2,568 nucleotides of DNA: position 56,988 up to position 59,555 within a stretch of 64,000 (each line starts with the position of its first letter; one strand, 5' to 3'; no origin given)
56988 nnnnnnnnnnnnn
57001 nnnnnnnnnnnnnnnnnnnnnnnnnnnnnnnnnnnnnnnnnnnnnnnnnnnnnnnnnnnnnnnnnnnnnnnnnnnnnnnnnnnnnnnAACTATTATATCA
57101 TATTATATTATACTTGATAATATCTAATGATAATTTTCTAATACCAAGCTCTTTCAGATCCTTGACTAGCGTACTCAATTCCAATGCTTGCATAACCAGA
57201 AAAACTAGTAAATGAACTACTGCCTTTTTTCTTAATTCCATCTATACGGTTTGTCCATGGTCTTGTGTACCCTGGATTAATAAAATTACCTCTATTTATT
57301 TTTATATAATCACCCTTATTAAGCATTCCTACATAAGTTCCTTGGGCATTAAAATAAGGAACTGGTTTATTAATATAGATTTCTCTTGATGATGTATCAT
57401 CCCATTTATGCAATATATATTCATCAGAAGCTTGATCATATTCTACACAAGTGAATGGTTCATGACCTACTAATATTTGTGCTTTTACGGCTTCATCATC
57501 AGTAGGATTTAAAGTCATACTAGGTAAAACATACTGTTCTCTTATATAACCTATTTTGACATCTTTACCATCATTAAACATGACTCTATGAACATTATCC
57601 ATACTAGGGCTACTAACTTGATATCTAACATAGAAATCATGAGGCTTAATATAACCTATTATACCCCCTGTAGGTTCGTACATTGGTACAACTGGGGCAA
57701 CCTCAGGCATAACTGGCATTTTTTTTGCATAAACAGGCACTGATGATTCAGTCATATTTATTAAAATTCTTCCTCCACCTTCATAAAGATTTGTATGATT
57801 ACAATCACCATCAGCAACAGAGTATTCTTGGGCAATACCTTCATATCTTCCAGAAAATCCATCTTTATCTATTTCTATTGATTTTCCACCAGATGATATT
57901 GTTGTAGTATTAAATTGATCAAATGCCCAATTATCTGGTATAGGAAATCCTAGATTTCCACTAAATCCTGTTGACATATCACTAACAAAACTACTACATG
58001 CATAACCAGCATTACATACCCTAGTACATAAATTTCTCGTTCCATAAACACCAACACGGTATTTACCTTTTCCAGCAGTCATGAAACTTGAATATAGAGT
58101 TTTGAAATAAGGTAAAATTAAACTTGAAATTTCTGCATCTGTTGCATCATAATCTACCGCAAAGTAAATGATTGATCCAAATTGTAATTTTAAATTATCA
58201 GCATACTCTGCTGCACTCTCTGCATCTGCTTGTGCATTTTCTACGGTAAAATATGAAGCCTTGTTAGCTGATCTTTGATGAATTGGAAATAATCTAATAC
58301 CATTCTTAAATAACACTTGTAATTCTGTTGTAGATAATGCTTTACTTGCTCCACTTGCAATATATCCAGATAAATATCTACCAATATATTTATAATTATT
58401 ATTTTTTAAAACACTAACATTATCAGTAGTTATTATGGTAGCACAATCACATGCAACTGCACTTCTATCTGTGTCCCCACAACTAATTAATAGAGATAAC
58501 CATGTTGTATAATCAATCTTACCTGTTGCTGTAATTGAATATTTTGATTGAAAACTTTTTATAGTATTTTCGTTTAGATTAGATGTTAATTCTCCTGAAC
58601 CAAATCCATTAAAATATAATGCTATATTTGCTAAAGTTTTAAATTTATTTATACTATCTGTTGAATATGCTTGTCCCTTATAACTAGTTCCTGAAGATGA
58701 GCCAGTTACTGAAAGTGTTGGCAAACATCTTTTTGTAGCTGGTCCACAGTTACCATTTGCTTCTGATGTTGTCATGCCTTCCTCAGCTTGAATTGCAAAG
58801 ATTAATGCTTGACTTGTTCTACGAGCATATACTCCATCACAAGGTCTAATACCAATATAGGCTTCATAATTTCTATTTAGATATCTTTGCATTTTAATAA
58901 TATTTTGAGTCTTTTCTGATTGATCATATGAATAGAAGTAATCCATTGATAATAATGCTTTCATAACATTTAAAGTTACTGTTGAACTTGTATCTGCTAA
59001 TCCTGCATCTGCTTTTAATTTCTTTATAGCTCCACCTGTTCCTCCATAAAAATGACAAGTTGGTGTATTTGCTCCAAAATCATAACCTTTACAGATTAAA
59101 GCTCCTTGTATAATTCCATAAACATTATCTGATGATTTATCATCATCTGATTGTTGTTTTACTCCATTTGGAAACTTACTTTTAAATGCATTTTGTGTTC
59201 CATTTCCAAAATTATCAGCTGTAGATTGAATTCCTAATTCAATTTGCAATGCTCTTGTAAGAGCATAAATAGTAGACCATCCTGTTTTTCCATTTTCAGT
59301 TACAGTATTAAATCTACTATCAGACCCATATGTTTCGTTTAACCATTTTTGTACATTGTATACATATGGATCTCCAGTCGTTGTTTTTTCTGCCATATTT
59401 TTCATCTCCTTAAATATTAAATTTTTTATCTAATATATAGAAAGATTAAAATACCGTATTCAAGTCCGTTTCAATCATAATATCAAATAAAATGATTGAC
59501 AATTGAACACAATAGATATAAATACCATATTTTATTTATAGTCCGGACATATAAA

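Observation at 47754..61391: Candidate holin-gated polymorphic cell-wall effector / immunity locus with no described counterpart that I know of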

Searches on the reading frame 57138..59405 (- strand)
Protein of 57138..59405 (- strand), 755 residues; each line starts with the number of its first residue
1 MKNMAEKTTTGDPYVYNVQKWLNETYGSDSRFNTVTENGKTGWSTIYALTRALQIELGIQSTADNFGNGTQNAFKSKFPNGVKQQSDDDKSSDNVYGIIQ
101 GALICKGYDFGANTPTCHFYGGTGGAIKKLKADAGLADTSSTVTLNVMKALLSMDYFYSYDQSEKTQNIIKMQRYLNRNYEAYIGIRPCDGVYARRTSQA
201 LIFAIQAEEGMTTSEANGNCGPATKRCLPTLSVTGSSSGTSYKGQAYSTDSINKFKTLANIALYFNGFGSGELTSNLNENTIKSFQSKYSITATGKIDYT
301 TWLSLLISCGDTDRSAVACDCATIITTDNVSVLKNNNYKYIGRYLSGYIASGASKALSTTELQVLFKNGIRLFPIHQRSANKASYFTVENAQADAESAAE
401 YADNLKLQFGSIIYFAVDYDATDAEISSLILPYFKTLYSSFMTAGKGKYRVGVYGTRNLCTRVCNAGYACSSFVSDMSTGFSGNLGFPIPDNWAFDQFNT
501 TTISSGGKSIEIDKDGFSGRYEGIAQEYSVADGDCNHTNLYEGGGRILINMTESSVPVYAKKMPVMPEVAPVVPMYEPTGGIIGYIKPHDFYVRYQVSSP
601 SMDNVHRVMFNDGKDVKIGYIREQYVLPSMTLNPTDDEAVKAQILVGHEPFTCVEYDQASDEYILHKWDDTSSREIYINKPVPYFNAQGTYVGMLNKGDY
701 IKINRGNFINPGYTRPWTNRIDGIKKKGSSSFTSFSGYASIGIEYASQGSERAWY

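Call 4: search_protein_families(library=pfam, proteins=[window:57138-59405:-], max_evalue=0.01)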
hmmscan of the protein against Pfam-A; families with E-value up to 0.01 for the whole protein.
window:57138-59405:- (755 aa): 2 families
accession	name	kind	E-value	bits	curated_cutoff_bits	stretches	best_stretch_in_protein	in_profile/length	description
PF08924.17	Rv2525c_GlyHyd-like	-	4.2e-45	154.7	27.2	1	333-515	3-196/198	Rv2525c-like, glycoside hydrolase-like domain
PF01471.23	PG_binding_1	-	2.5e-08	34.4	23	0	279-302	31-54/57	Putative peptidoglycan binding domain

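Call 15: search_dna_similar(query=window:57138-59405:-, collection=plasmids, mode=protein, max_rows=45, rows=spread)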
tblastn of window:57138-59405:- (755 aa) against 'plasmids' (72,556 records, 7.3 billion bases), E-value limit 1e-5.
Records with a match: 564; places in all: 608; records where one place covers at least 80% of the query: 0.
Best place of each record, by identity: <60% 564.
By first word of the organism name: Enterococcus 384; Lactiplantibacillus 72; Streptomyces 24; Lacticaseibacillus 21; Bacillus 13; Clostridium 8; Furfurilactobacillus 4; Lactococcus 4; Melissococcus 3; Liquorilactobacillus 3; and 16 more.
By predicted mobility (MOB-suite, as given by PLSDB): non-mobilizable 223; mobilizable 184; conjugative 157.
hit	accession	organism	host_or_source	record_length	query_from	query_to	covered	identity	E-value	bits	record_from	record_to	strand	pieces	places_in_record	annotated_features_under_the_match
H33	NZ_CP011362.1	Salimicrobium jeotgali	-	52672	12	523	68%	44.5%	3e-111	379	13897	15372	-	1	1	glycoside hydrolase domain-containing protein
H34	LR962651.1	Enterococcus faecalis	-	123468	12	523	68%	41.3%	2e-94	330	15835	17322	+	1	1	record has no annotation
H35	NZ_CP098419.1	Enterococcus faecalis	Goose,mixed culture,Anal swab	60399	12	523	68%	41.3%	6e-94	328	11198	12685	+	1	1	glycoside hydrolase domain-containing protein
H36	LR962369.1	Enterococcus faecalis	-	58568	12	523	68%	41.3%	8e-94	328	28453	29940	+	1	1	none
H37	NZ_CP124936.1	Enterococcus faecalis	Homo sapiens,urine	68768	12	523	68%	41.3%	8e-94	328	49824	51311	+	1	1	glycoside hydrolase domain-containing protein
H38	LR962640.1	Enterococcus faecalis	-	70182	12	523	68%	41.3%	8e-94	328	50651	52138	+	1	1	record has no annotation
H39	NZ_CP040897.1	Enterococcus faecalis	Homo sapiens,cell culture,feces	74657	12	523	68%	41.3%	8e-94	328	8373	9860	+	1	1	glycoside hydrolase domain-containing protein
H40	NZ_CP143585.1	Enterococcus faecalis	Homo sapiens,bacterial isolate,sonicate ...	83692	12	523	68%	41.3%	8e-94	328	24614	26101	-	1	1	glycoside hydrolase domain-containing protein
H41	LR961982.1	Enterococcus faecalis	-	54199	12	523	68%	41.3%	8e-94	328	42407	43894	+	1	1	record has no annotation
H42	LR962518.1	Enterococcus faecalis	-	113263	12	523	68%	41.3%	8e-94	328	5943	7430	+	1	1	record has no annotation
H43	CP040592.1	Furfurilactobacillus rossiae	15_bacterial cell culture,fermented ...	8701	12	526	68%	40.5%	2e-81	331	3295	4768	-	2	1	peptidoglycan binding protein | uncharacterized protein ybfG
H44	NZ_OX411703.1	Lactiplantibacillus pentosus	-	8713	12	526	68%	40.5%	1e-91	321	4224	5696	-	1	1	glycoside hydrolase domain-containing protein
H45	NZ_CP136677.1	Lactiplantibacillus plantarum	Winter pickled vegetables,Winter ...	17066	12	526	68%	40.5%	2e-91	321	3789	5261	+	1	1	glycoside hydrolase domain-containing protein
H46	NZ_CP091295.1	Lactiplantibacillus plantarum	isolate,food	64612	12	526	68%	40.5%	2e-91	321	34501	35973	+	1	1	glycoside hydrolase domain-containing protein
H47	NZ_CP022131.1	Lactiplantibacillus pentosus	Single cell,mustard pickles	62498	12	526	68%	40.3%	9e-90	316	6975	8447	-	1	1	hypothetical protein | glycoside hydrolase domain-containing protein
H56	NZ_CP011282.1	Enterococcus faecium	single cell culture,blood of a ...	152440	12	526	68%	36.6%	2e-78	283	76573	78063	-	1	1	glycoside hydrolase domain-containing protein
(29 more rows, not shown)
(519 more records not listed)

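Call 16: get_annotated_region(hit=H35, flank=6000)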
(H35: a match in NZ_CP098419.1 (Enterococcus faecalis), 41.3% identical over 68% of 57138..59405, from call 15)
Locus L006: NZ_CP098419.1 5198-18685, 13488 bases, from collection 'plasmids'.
description: Enterococcus faecalis strain CQ025 plasmid pCQ025-1, complete sequence
organism: Enterococcus faecalis (NCBI taxid 1351)
taxonomy: Bacteria; Bacillota; Bacilli; Lactobacillales; Enterococcaceae; Enterococcus; Enterococcus faecalis
host: -; source: Goose,mixed culture,Anal swab; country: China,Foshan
typing (MOB-suite, as given by PLSDB): conjugative; replicon rep_cluster_180; relaxase MOBP; mating-pair formation MPF_T
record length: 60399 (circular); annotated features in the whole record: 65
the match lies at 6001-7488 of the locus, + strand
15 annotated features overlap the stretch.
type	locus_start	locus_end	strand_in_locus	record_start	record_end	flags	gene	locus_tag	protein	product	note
CDS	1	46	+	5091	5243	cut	-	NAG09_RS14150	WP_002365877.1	hypothetical protein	-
CDS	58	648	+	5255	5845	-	-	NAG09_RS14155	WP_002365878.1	thermonuclease family protein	-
CDS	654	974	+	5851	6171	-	-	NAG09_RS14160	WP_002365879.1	hypothetical protein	-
CDS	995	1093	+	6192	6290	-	-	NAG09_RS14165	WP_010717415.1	DUF3850 domain-containing protein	-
CDS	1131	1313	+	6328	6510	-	-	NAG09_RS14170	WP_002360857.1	hypothetical protein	-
CDS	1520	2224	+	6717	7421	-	-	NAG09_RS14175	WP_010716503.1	hypothetical protein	-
CDS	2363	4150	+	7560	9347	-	-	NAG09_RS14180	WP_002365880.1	peptidoglycan amidohydrolase family protein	-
CDS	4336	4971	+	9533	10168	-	bacL2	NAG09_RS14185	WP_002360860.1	BacL2 family protein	-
CDS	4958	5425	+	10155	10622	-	-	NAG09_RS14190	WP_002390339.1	phage holin family protein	-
CDS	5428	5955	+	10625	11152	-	-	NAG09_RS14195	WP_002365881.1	hypothetical protein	-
CDS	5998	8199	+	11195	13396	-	-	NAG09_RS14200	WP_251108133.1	glycoside hydrolase domain-containing protein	-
CDS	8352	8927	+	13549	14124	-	-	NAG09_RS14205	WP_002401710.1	YcxB family protein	-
CDS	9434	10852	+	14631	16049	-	-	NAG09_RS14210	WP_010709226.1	hypothetical protein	-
CDS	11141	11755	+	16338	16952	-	-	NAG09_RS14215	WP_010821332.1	recombinase family protein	GO:0006310 - DNA recombination [Evidence IEA]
CDS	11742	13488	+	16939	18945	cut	-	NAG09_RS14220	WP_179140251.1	P-loop NTPase fold protein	-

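Call 17: get_annotated_region(hit=H56, flank=6000)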
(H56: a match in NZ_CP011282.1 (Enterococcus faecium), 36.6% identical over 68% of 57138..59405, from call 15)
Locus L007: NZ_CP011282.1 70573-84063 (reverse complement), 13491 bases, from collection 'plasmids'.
description: Enterococcus faecium strain E39 plasmid p1, complete sequence
organism: Enterococcus faecium (NCBI taxid 1352)
taxonomy: Bacteria; Bacillota; Bacilli; Lactobacillales; Enterococcaceae; Enterococcus; Enterococcus faecium
host: -; source: single cell culture,blood of a hospitalized patient; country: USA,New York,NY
typing (MOB-suite, as given by PLSDB): non-mobilizable; replicon rep_cluster_893
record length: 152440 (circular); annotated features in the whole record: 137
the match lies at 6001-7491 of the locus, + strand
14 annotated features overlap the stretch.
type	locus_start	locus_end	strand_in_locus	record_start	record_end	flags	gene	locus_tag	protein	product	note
CDS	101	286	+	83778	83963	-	-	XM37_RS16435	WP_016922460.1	HAD hydrolase-like protein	-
CDS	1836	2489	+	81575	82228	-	-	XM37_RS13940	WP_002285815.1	response regulator transcription factor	GO:0000160 - phosphorelay signal transduction system [Evidence IEA]; GO:0006355 - regulation of DNA-templated ...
CDS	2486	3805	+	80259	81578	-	-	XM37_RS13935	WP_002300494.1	HAMP domain-containing sensor histidine kinase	GO:0007165 - signal transduction [Evidence IEA]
CDS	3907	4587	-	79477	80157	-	-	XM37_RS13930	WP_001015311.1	IS6-like element IS1216 family transposase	GO:0006313 - DNA transposition [Evidence IEA]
CDS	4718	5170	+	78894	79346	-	-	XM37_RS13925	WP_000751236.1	hypothetical protein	-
CDS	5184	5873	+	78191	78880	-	-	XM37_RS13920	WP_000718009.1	hypothetical protein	-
CDS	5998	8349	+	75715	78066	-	-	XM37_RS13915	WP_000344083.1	glycoside hydrolase domain-containing protein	-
CDS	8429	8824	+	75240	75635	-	-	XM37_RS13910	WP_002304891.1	hypothetical protein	-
CDS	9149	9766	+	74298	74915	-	-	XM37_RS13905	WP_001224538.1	recombinase family protein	GO:0006310 - DNA recombination [Evidence IEA]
CDS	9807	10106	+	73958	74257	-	-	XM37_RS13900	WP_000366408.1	BRCT domain-containing protein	-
CDS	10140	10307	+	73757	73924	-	-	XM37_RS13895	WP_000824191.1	hypothetical protein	-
CDS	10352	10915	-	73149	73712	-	-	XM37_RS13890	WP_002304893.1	recombinase family protein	GO:0006310 - DNA recombination [Evidence IEA]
CDS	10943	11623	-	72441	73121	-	-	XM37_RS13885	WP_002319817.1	IS6-like element ISS1N family transposase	GO:0006313 - DNA transposition [Evidence IEA]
CDS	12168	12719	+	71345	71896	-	-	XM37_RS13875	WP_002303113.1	DUF334 domain-containing protein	-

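Call 21: search_protein_families(library=ncbifam, proteins=[window:57138-59405:-], max_evalue=0.1)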
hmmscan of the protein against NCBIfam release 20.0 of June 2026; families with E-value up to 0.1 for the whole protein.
window:57138-59405:- (755 aa): 1 family
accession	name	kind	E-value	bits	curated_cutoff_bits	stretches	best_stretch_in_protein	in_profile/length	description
TIGR03979.1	His_Ser_Rich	equivalog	0.0004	20.4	121.65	1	226-305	105-186/190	His-Xaa-Ser repeat protein HxsA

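Call 64: search_protein_families(library=pfam, proteins=[L006:4336-4968:+, L006:5428-5952:+], max_evalue=0.01)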
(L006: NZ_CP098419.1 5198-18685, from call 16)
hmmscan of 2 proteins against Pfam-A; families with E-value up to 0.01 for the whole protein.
L006:4336-4968:+ (211 aa): 0 families

L006:5428-5952:+ (175 aa): 0 families

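Call 65: search_protein_families(library=ncbifam, proteins=[L006:4336-4968:+, L006:8352-8924:+, L006:2363-4147:+], max_evalue=0.01)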
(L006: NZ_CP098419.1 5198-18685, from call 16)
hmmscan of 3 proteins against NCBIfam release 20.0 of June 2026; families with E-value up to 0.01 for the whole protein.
L006:4336-4968:+ (211 aa): 1 family
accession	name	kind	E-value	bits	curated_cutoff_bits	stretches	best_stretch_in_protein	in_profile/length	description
NF041508.1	BacL2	equivalog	5.3e-79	264.8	200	1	4-203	1-202/202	BacL2 family protein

L006:8352-8924:+ (191 aa): 0 families

L006:2363-4147:+ (595 aa): 3 families
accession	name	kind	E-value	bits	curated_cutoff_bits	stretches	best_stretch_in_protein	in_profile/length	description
NF052572.1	PtdglycHdlsScrM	equivalog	8.3e-49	166.5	400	3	421-483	193-255/373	peptidoglycan hydrolase ScrM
NF058676.1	BaGTA_endo_BgtA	equivalog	2.9e-22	79.3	315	1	4-148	5-149/220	gene transfer agent endolysin BgtA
NF051871.1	LysLocSpmX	equivalog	3.2e-13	49.7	700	1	4-151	8-154/430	lysozyme-family localization factor SpmX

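Call 83: search_protein_families(library=phrogs, proteins=[window:57141-59405:-], max_evalue=0.001)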
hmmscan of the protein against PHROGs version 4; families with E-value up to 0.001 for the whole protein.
window:57141-59405:- (755 aa): 2 families
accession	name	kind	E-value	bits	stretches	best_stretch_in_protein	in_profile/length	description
phrog_15213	-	unknown function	6.4e-172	574.9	1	13-531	3-501/781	-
phrog_13480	-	lysis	1.1e-16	62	1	319-464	5-146/234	endolysin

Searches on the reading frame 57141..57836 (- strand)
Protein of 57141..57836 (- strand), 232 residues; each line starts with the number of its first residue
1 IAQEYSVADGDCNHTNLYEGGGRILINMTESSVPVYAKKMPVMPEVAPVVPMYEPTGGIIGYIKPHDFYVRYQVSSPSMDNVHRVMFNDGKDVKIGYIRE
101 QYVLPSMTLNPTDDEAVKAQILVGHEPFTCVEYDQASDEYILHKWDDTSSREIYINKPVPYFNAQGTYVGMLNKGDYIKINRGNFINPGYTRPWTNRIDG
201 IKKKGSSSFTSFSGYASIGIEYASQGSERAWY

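Call 45: search_solved_structures(query=A3, max_evalue=10, show_alignments=1)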
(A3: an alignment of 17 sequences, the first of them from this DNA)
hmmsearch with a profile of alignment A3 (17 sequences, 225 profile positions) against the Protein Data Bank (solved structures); distinct sequences matched with E-value up to 10: 0.

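Call 55: predict_structure(alignment_id=A3)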
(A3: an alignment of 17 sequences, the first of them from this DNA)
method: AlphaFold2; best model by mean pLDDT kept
length: 232 residues; sequences in the alignment: 17
mean_pLDDT: 83.7   pTM: 0.84
mean pLDDT of the five models: 83.7, 83.6, 81.3, 79.1, 78.9
residues with pLDDT >= 90: 132; 70-90: 59; 50-70: 25; < 50: 16
segments of 3 or more residues with pLDDT < 50: 8-20, 107-109
pLDDT, mean of each block of 10 residues (from residue 1): 48 40 90 94 65 89 96 80 91 92 59 72 92 92 84 96 91 97 83 88 97 94 92 95
secondary structure, 60 per line:
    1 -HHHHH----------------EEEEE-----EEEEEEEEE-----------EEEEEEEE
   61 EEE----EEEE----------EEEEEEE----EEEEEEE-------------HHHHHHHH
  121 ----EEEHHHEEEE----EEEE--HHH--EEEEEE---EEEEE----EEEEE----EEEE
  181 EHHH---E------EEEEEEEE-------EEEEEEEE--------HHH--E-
elements in order: H2-6 E23-27 E33-41 E53-63 E68-71 E82-88 E93-99 H113-120 E125-127 E131-134 E139-142 E150-155 E159-163 E168-172 E177-181 E195-202 E210-217

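Call 60: fold_search(model_id=the predicted structure, library=pdb)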
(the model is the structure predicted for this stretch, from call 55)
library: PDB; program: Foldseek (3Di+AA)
matches with E <= 10: 369; with E <= 0.001: 0
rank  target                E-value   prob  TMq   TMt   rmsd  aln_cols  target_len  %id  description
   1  9a7d_A                1.3e-02  0.85  0.23  0.12  15.8       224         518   14  Integrative model of YRVJ-YACD by crosslinking MS and deep learning (released 2024-09-18)
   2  6biq_A                3.2e-02  0.94  0.28  0.25   7.5       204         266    7  Structure of NlpC2 from Trichomonas vaginalis (released 2018-11-07)
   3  6biq_B                3.5e-02  0.90  0.27  0.25   7.4       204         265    6  Structure of NlpC2 from Trichomonas vaginalis (released 2018-11-07)
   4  8aol                  2.7e-01  0.25  0.18  0.28  13.0       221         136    8  Crystal structure of S-layer protein SlpX from Lactobacillus acidophilus, domain III (aa 363-499) (released 2023-08-23)
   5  6f1c_A                3.6e-01  0.06  0.15  0.13  24.9       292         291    8  C1rC1s complex (released 2018-01-17)
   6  1ohf_C                5.2e-01  0.04  0.15  0.09  19.8       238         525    8  The refined structure of Nudaurelia capensis omega virus (released 2004-02-26)
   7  3s6p_C                5.5e-01  0.10  0.21  0.11  16.6       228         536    8  Crystal Structure of Helicoverpa Armigera Stunt Virus (released 2012-05-30)
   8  8aay_D                7.6e-01  0.06  0.17  0.09  17.1       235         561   11  Nudaurelia capensis omega virus maturation intermediate captured at pH5.6 (insect cell expressed VLPs): small class fr (released 2022-12-28)
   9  1ohf_B                8.0e-01  0.05  0.18  0.10  16.9       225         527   10  The refined structure of Nudaurelia capensis omega virus (released 2004-02-26)
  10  7kc0_G                8.0e-01  0.03  0.13  0.12  16.3       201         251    5  Structure of the Saccharomyces cerevisiae replicative polymerase delta in complex with a primer/template and the PCNA  (released 2020-12-02)
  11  7qeh                  9.0e-01  0.13  0.20  0.33  13.9       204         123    9  LTA-binding domain of SlpA, the S-layer protein from Lactobacillus amylovorus (released 2022-12-14)
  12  6f1c_C                9.5e-01  0.03  0.15  0.13  25.3       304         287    8  C1rC1s complex (released 2018-01-17)
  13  7qfg                  1.0e+00  0.11  0.19  0.29  15.1       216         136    7  Crystal structure of S-layer protein SlpA from Lactobacillus acidophilus, domain III (aa 309-444) (released 2022-12-21)
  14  7lv3_B                1.0e+00  0.05  0.17  0.08  20.4       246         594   12  Crystal structure of human protein kinase G (PKG) R-C complex in inhibited state (released 2022-08-24)
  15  8alu                  1.1e+00  0.09  0.18  0.30  13.6       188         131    7  Crystal structure of the teichoic acid binding domain of SlpA, S-layer protein from Lactobacillus acidophilus (aa. 314-4 (released 2023-08-16)
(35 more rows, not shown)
